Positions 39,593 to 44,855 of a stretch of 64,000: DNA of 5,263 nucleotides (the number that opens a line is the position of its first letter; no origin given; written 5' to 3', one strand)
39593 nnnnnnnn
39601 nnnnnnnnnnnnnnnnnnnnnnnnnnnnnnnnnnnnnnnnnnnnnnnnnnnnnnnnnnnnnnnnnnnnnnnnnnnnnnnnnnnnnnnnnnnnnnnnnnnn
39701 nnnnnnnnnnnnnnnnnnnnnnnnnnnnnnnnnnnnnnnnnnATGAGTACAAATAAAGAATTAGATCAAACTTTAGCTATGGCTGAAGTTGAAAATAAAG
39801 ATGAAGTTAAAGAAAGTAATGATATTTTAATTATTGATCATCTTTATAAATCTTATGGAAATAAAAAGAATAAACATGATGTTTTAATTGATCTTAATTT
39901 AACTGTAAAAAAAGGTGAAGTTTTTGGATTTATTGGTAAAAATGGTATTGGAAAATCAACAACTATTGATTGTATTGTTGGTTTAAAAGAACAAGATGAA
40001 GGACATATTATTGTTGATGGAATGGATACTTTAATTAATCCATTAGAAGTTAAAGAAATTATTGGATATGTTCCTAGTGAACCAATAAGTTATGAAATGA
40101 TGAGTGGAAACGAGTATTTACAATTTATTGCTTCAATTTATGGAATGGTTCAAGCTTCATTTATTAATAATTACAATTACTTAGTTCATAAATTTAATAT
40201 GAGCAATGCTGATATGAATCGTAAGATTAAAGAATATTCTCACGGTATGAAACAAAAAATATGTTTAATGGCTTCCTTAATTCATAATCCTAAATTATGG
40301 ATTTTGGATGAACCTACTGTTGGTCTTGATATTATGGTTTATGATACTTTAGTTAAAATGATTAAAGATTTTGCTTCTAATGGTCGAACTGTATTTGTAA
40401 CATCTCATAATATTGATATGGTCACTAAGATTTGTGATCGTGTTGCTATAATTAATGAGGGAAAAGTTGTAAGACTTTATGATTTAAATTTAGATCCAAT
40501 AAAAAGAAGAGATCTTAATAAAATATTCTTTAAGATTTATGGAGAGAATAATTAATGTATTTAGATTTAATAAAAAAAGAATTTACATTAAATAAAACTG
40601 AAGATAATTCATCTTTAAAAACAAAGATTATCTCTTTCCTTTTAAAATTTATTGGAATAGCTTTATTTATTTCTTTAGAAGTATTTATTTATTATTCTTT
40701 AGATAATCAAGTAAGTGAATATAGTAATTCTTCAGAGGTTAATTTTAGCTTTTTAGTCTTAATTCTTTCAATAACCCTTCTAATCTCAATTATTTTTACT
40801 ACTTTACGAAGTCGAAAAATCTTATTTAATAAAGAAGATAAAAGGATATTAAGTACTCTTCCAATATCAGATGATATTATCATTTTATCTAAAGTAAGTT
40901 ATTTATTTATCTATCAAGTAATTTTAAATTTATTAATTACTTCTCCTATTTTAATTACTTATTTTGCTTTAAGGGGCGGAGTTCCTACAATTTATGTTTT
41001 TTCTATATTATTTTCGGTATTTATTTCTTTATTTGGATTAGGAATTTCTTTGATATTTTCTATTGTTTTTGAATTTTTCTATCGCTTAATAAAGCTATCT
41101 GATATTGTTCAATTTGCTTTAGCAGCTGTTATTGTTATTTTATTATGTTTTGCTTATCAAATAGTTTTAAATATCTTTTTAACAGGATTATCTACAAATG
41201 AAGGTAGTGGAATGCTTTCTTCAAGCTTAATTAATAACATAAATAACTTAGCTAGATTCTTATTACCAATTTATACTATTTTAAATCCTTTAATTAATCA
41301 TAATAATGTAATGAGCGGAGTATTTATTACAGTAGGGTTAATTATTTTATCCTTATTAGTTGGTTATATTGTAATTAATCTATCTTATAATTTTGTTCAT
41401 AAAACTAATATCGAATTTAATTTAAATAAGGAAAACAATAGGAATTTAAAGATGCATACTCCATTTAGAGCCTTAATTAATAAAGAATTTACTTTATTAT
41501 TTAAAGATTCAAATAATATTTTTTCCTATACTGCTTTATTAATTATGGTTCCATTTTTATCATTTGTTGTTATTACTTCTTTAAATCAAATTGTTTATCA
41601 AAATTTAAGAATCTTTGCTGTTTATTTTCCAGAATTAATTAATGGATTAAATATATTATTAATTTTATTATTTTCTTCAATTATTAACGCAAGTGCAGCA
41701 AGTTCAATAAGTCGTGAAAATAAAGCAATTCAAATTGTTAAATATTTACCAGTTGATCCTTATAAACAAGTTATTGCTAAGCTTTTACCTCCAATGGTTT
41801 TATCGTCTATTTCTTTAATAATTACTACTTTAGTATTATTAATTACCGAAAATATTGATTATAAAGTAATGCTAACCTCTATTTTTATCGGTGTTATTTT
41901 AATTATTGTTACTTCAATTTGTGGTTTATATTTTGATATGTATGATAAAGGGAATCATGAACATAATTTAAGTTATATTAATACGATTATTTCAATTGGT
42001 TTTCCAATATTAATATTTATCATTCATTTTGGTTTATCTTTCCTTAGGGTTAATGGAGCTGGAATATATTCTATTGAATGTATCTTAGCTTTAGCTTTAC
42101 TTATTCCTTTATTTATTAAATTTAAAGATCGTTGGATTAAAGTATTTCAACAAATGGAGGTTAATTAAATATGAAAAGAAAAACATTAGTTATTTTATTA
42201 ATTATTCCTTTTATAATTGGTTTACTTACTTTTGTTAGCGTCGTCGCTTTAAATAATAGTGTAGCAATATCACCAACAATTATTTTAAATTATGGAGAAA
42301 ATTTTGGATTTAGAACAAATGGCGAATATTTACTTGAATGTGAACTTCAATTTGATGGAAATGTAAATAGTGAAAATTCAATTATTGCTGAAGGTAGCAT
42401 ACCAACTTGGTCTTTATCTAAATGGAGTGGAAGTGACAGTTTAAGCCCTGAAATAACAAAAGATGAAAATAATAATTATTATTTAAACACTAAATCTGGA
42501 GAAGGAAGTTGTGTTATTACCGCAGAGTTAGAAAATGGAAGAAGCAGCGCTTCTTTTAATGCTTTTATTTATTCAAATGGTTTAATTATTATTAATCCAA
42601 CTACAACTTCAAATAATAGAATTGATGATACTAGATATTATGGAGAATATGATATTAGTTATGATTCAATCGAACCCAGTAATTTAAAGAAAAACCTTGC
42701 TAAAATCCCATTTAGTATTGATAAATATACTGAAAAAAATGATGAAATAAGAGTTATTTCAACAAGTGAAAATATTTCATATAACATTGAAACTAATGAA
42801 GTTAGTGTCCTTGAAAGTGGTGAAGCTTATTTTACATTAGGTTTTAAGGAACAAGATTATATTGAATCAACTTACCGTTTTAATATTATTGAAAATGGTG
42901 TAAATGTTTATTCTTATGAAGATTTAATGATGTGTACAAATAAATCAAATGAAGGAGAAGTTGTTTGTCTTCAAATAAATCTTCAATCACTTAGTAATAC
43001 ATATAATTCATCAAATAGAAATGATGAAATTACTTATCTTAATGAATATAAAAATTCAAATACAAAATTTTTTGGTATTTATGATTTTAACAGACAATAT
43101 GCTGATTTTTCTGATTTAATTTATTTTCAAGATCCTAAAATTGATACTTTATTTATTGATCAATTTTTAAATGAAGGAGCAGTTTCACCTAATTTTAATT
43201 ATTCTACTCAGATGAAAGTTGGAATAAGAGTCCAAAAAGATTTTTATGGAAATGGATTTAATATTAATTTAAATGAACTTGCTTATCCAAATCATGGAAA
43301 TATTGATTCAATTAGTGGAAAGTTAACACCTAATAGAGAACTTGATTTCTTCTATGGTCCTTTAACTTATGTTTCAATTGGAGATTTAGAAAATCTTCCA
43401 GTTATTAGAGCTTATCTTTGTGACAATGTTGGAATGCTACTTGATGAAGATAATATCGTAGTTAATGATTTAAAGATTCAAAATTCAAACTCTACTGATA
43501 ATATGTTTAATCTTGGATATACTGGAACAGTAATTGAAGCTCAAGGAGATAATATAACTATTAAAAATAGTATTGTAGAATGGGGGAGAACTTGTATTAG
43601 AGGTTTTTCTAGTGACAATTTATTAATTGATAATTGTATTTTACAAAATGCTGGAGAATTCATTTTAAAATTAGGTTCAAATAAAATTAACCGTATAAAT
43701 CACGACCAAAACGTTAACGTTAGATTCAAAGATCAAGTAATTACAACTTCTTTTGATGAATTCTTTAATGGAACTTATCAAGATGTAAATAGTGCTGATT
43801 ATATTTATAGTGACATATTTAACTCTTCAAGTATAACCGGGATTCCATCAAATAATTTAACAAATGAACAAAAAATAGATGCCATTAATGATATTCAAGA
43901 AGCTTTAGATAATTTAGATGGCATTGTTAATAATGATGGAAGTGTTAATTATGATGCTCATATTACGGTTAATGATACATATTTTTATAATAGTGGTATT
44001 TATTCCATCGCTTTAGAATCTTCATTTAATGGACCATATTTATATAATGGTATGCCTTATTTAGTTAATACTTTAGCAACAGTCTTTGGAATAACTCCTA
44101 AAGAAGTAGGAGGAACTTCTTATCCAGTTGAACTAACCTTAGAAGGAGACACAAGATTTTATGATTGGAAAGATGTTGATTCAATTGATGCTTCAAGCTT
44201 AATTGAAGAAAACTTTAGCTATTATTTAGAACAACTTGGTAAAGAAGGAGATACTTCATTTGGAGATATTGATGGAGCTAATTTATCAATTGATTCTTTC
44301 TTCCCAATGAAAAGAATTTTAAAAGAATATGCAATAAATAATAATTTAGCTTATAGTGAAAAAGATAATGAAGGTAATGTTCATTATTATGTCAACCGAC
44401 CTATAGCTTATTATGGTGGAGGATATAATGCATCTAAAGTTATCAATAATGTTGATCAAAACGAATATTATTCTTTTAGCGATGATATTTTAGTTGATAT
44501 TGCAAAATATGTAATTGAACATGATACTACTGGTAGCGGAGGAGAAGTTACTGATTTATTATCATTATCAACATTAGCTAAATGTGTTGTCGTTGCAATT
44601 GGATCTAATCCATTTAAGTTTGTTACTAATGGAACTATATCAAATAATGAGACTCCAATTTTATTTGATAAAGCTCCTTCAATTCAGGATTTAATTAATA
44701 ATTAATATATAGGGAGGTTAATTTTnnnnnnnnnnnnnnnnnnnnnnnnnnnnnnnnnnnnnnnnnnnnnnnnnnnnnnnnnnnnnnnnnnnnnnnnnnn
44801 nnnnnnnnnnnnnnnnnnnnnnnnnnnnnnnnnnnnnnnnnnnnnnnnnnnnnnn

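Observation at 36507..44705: Membrane-anchored McrB-like AAA+ NTPase and Zn-ribbon partner translationally coupled to an ABC exporter and a beta-helix protein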

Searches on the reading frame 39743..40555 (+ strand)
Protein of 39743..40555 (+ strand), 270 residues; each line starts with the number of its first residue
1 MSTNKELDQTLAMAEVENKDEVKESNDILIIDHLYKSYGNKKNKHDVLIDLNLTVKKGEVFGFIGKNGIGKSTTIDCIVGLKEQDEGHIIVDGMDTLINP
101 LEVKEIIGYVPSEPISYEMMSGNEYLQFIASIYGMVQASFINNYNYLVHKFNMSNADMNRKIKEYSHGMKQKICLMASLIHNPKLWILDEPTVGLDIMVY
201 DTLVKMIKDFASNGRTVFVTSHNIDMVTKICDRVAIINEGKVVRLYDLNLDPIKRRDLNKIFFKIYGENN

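Call 4: search_protein_families(library=pfam, proteins=[window:39743-40555:+], max_evalue=0.1)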
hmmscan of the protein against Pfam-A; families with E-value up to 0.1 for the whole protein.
window:39743-40555:+ (270 aa): 8 families
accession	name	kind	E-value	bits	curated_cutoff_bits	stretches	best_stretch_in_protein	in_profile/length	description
PF00005.33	ABC_tran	-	5.8e-25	88.9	25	1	50-192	3-136/137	ABC transporter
PF13304.12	AAA_21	-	5.7e-13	50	27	2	162-223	235-299/304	AAA domain, putative AbiEii toxin, Type IV TA system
PF02463.25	SMC_N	-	0.00019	21.4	40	1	62-236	28-211/220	RecF/RecN/SMC N terminal domain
PF13555.12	AAA_29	-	0.016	15.4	27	1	57-79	22-43/61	P-loop containing region of AAA domain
PF03193.22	RsgA_GTPase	-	0.018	15.3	30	1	35-89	84-137/174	RsgA GTPase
PF00006.31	ATP-synt_ab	-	0.034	14.2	29.5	1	48-90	4-45/213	ATP synthase alpha/beta family, nucleotide-binding domain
PF13175.12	AAA_15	-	0.039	14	32.1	0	63-85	28-50/374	AAA ATPase domain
PF13476.12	AAA_23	-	0.074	14.1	27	1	49-78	15-39/201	AAA domain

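Call 5: search_protein_families(library=ncbifam, proteins=[window:39743-40555:+], max_evalue=0.1)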
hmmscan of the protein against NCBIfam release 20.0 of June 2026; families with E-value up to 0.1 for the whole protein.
window:39743-40555:+ (270 aa): 191 families (the best 25 are shown)
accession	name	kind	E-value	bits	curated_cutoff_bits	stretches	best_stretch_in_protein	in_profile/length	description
TIGR01188.1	drrA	subfamily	8.3e-53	179.6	312.45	1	46-244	7-204/302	daunorubicin resistance ABC transporter, ATP-binding protein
TIGR03522.1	GldA_ABC_ATP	equivalog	3.7e-47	161.2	402.6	1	30-262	4-228/301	gliding motility-associated ABC transporter ATP-binding subunit GldA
TIGR03740.1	galliderm_ABC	subfamily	7.4e-41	140.3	309.75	1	32-265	4-221/223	lantibiotic protection ABC transporter ATP-binding subunit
NF033858.1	ABC2_perm_RbbA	equivalog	2.1e-36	125.2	1050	1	24-244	262-477/909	ribosome-associated ATPase/putative transporter RbbA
NF047565.1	PSM_export_PmtA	equivalog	7.6e-35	120.5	350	1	43-243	12-207/282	phenol-soluble modulin export ABC transporter ATP-binding protein PmtA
TIGR04406.1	LPS_export_lptB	equivalog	4.3e-34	117.9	240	1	29-243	2-214/239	LPS export ABC transporter ATP-binding protein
TIGR03864.1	PQQ_ABC_ATP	hypoth_equivalog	2.2e-33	115.7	302.25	1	29-243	2-211/236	ABC transporter, ATP-binding subunit, PQQ-dependent alcohol dehydrogenase system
TIGR04521.1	ECF_ATPase_2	equivalog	1.5e-30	106.3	330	1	33-243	5-224/279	energy-coupling factor transporter ATPase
NF010060.0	PRK13537.1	equivalog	1.7e-30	106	521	1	19-242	6-224/314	nodulation factor ABC transporter ATP-binding protein NodI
NF010059.0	PRK13536.1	equivalog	3.1e-29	101.8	549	1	16-242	31-252/342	nodulation factor ABC transporter ATP-binding protein NodI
TIGR03410.1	urea_trans_UrtE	equivalog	1e-28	100.4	285.8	1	31-244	3-212/230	urea ABC transporter ATP-binding subunit UrtE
TIGR03375.1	type_I_sec_LssB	subfamily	1.5e-28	99.5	693.1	1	39-243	474-680/696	type I secretion system permease/ATPase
TIGR01288.1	nodI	equivalog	1.8e-28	99.4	424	1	34-242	10-213/303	nodulation factor ABC transporter ATP-binding protein NodI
NF008144.0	PRK10895.1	equivalog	6.8e-28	97.7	381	1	29-243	4-216/241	LPS export ABC transporter ATP-binding protein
NF041861.1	YtfR_transport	equivalog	5.2e-27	94.4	850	1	47-248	16-221/492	galactofuranose ABC transporter, ATP-binding protein YtfR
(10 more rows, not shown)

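Call 7: search_protein_families(library=padloc, proteins=[window:39743-40555:+], max_evalue=1)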
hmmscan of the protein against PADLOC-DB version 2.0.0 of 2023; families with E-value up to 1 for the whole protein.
window:39743-40555:+ (270 aa): 19 families
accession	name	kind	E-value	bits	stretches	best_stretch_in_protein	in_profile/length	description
PDLC04135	mad3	-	3.7e-25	87.3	2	156-243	256-345/374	mads_3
PDLC02980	AriA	-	6e-12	44.1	2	162-223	235-299/304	-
PDLC04175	HEC-01A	-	5.4e-08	30.3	1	150-230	234-315/363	-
PDLC03878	NsnB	-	3.6e-07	28.2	2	136-242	188-292/345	-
PDLC04140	mad8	-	5.5e-07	27.4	1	41-227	9-237/314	mads_8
PDLC02335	AbiLi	-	7.8e-07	26.5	1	58-237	76-251/326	AbiLi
PDLC04176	HEC-01A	-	1.9e-06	25.5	1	166-227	257-321/371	-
PDLC02914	ATPase-Toprim_I-B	-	2.7e-06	24.8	2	121-230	139-251/443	-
PDLC04177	HEC-01A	-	2.7e-06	24.7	1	165-234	277-347/393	-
PDLC04174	HEC-01A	-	5.7e-06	23.8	1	154-238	136-224/264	-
PDLC04164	AriA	-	1.5e-05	22.7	2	157-225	164-234/253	-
PDLC00075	GajA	-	4.1e-05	20.3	2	153-242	236-326/536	AAA ATPase domain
PDLC04182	HEC-01A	-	9.9e-05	19.5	2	61-81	34-54/406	-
PDLC04213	HEC-02A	-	0.00011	19.9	1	150-224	194-273/337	-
PDLC04541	PDC-M25A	-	0.00039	17.6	2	153-223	239-306/380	-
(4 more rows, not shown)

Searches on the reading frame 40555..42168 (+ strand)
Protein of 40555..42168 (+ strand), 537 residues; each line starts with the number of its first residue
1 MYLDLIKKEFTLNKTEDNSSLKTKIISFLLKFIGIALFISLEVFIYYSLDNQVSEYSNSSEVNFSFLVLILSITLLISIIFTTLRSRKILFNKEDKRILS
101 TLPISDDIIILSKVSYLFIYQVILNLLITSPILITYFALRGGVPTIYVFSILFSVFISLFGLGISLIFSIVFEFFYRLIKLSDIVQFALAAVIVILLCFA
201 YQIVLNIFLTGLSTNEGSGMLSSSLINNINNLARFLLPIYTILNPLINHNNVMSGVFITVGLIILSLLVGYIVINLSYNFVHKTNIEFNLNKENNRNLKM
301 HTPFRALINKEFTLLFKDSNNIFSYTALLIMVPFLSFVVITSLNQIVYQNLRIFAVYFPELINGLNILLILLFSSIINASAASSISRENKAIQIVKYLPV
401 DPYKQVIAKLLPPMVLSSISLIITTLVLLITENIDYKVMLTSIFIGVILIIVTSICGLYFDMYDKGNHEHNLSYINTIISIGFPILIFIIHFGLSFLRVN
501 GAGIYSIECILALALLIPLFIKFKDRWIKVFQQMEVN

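Call 4: search_protein_families(library=pfam, proteins=[window:40555-42168:+], max_evalue=0.1)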
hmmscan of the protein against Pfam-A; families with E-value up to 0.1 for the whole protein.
window:40555-42168:+ (537 aa): 1 family
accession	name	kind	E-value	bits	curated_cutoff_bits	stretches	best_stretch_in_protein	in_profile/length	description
PF16949.11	ABC_tran_2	-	0.001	18.4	25.7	1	24-459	7-447/542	Putative ATP-binding cassette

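Call 5: search_protein_families(library=ncbifam, proteins=[window:40555-42168:+], max_evalue=0.1)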
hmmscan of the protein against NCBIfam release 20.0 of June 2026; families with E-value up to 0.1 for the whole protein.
window:40555-42168:+ (537 aa): 0 families

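Call 7: search_protein_families(library=padloc, proteins=[window:40555-42168:+], max_evalue=1)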
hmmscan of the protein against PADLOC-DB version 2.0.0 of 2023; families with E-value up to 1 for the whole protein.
window:40555-42168:+ (537 aa): 0 families

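Call 87: search_protein_families(library=pfam, alignment_id=A5, max_evalue=0.1)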
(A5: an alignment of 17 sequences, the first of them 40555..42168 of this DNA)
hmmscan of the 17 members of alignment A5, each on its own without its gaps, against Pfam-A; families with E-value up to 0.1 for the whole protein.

A. member 1, window:40555-42168:+ (537 aa): 1 family
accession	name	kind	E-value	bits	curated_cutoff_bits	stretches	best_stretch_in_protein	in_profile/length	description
PF16949.11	ABC_tran_2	-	0.001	18.4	25.7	1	24-459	7-447/542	Putative ATP-binding cassette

B. families by the number of members that match (of 17 scanned): 3 families
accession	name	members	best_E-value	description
PF16949.11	ABC_tran_2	5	8.5e-11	Putative ATP-binding cassette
PF12730.13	ABC2_membrane_4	3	0.00011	ABC-2 family transporter protein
PF17304.8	OM14_C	1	0.051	Mitochondrial outer membrane protein OM14, C-terminal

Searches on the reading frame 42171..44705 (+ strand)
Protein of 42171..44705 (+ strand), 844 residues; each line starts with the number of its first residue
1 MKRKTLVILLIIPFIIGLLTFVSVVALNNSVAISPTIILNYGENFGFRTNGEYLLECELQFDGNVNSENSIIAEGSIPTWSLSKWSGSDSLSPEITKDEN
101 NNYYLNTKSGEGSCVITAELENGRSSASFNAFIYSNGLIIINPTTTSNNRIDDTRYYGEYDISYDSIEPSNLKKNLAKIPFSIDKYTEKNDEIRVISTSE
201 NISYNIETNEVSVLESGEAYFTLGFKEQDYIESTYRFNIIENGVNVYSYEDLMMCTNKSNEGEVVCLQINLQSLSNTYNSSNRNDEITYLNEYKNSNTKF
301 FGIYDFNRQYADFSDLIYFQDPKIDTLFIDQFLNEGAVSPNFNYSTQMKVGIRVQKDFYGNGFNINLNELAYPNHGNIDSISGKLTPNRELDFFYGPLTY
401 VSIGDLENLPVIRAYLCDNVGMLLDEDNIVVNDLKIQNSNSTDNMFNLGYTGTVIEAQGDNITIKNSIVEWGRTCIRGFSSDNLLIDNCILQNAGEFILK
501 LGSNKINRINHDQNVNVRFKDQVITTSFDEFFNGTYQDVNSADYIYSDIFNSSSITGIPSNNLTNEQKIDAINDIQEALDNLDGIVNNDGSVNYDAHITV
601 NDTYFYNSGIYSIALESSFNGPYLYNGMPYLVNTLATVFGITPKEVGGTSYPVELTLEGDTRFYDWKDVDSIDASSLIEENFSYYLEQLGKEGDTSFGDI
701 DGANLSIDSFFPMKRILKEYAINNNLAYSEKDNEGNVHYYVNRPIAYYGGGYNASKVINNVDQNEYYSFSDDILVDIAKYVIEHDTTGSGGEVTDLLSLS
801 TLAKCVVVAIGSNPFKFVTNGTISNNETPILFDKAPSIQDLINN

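Call 4: search_protein_families(library=pfam, proteins=[window:42171-44705:+], max_evalue=0.1)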
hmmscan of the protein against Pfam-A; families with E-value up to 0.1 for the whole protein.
window:42171-44705:+ (844 aa): 0 families

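Call 5: search_protein_families(library=ncbifam, proteins=[window:42171-44705:+], max_evalue=0.1)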
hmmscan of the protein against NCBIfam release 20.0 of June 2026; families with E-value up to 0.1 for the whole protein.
window:42171-44705:+ (844 aa): 0 families

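Call 7: search_protein_families(library=padloc, proteins=[window:42171-44705:+], max_evalue=1)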
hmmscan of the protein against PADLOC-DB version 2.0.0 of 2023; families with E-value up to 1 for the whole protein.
window:42171-44705:+ (844 aa): 0 families

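Call 54: search_protein_families(library=pfam, alignment_id=A3, max_evalue=0.1)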
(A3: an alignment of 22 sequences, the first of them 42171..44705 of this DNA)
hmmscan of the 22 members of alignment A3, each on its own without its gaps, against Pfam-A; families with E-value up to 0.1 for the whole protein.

A. member 1, window:42171-44705:+ (844 aa): 0 families

B. families by the number of members that match (of 22 scanned): 4 families
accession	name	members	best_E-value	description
PF13229.12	Beta_helix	4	3.3e-05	Right handed beta helix region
PF08773.16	CathepsinC_exc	1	0.026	Cathepsin C exclusion domain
PF14137.11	DUF4304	1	0.026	Domain of unknown function (DUF4304)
PF09299.17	Mu-transpos_C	1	0.04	Mu transposase, C-terminal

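Call 55: search_solved_structures(query=A3, max_evalue=1)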
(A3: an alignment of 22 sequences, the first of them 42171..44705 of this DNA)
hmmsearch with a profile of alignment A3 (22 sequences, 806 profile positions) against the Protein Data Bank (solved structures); distinct sequences matched with E-value up to 1: 2.
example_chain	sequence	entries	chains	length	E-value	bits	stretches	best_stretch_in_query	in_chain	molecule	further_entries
5kkx_A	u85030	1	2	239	0.34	12.3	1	411-461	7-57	TbpB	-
7r4r_D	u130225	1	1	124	0.94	10.8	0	77-134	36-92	Camel-derived nanobody 1.10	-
